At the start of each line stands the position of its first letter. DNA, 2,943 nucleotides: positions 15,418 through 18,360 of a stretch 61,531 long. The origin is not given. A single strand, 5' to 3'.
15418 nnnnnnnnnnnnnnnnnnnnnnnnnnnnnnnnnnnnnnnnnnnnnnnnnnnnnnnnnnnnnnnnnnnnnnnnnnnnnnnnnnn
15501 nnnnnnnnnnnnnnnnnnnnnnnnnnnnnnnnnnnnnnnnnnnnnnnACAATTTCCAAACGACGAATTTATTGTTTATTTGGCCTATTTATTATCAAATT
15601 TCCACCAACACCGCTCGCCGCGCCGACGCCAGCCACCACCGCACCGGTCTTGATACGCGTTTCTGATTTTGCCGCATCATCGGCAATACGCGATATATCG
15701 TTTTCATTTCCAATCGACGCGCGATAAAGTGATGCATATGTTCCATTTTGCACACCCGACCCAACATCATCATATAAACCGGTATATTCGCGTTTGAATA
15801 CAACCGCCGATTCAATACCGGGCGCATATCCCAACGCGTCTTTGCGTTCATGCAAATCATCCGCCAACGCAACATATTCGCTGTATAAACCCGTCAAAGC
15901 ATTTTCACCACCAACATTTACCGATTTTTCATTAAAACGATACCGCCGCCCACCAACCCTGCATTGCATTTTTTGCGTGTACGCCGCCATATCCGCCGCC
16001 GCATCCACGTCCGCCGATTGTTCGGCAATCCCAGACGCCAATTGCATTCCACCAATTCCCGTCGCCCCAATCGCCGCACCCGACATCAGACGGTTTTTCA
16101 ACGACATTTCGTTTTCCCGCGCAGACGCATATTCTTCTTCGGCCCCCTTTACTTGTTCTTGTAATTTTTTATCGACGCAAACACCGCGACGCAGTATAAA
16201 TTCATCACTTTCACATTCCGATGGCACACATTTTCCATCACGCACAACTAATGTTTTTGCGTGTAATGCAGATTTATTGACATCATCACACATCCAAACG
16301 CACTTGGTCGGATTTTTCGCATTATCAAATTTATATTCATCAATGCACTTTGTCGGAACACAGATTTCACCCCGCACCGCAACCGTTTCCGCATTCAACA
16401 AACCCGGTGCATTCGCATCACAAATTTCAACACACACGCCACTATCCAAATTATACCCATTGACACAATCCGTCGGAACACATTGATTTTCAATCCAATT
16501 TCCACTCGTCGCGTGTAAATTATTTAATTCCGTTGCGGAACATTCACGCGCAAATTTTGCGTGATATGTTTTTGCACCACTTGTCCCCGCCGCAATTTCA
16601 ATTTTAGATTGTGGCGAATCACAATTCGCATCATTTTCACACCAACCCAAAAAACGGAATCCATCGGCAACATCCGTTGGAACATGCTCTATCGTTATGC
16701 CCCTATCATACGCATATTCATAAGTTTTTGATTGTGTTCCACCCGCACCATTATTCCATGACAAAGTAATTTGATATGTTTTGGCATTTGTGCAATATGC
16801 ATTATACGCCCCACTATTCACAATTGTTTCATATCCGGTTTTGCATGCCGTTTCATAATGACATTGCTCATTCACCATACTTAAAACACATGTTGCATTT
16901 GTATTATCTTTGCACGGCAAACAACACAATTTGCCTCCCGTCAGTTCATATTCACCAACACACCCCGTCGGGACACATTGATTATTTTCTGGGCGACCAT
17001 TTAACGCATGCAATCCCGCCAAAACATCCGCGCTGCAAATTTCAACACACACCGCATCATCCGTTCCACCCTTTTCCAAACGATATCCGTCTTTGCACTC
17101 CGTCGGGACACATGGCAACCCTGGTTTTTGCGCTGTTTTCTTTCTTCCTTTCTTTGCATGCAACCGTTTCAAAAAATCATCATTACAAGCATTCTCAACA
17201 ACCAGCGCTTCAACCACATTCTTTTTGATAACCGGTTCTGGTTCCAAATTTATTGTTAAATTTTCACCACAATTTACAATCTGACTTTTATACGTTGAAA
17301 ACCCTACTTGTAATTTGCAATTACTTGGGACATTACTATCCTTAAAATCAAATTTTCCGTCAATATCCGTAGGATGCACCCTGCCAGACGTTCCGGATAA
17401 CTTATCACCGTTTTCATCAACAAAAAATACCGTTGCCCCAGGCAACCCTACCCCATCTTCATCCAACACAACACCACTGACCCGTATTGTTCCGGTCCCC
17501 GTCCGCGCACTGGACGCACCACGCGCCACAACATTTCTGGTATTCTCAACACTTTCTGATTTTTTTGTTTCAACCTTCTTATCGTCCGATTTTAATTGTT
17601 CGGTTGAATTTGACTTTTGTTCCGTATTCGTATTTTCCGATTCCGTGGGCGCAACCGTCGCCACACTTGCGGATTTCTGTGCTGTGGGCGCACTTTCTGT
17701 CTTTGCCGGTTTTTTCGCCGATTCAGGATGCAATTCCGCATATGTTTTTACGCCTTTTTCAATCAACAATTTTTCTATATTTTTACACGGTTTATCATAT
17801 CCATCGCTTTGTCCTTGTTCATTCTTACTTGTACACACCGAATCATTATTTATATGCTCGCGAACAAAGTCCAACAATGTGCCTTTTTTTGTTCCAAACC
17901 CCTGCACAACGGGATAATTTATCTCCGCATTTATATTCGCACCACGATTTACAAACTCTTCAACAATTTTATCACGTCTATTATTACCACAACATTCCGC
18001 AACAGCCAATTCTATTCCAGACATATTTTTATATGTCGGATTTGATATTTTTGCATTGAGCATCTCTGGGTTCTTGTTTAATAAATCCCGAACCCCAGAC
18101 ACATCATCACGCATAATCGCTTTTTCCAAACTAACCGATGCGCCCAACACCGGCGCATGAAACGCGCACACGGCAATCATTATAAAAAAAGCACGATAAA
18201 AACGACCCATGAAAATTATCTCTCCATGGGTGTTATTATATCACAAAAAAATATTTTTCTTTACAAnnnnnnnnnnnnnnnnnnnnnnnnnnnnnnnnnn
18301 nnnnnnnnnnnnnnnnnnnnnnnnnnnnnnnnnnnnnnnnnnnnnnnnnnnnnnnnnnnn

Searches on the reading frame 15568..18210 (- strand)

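Call 46: search_protein_families(library=pfam, proteins=[window:15568-18210:-], max_evalue=0.001)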
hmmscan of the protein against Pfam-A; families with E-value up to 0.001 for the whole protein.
window:15568-18210:- (880 aa): 1 family
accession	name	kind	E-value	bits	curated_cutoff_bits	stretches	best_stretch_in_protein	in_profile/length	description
PF13620.12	CarboxypepD_reg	-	1.1e-05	26.1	32.3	1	244-314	2-71/82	Carboxypeptidase regulatory-like domain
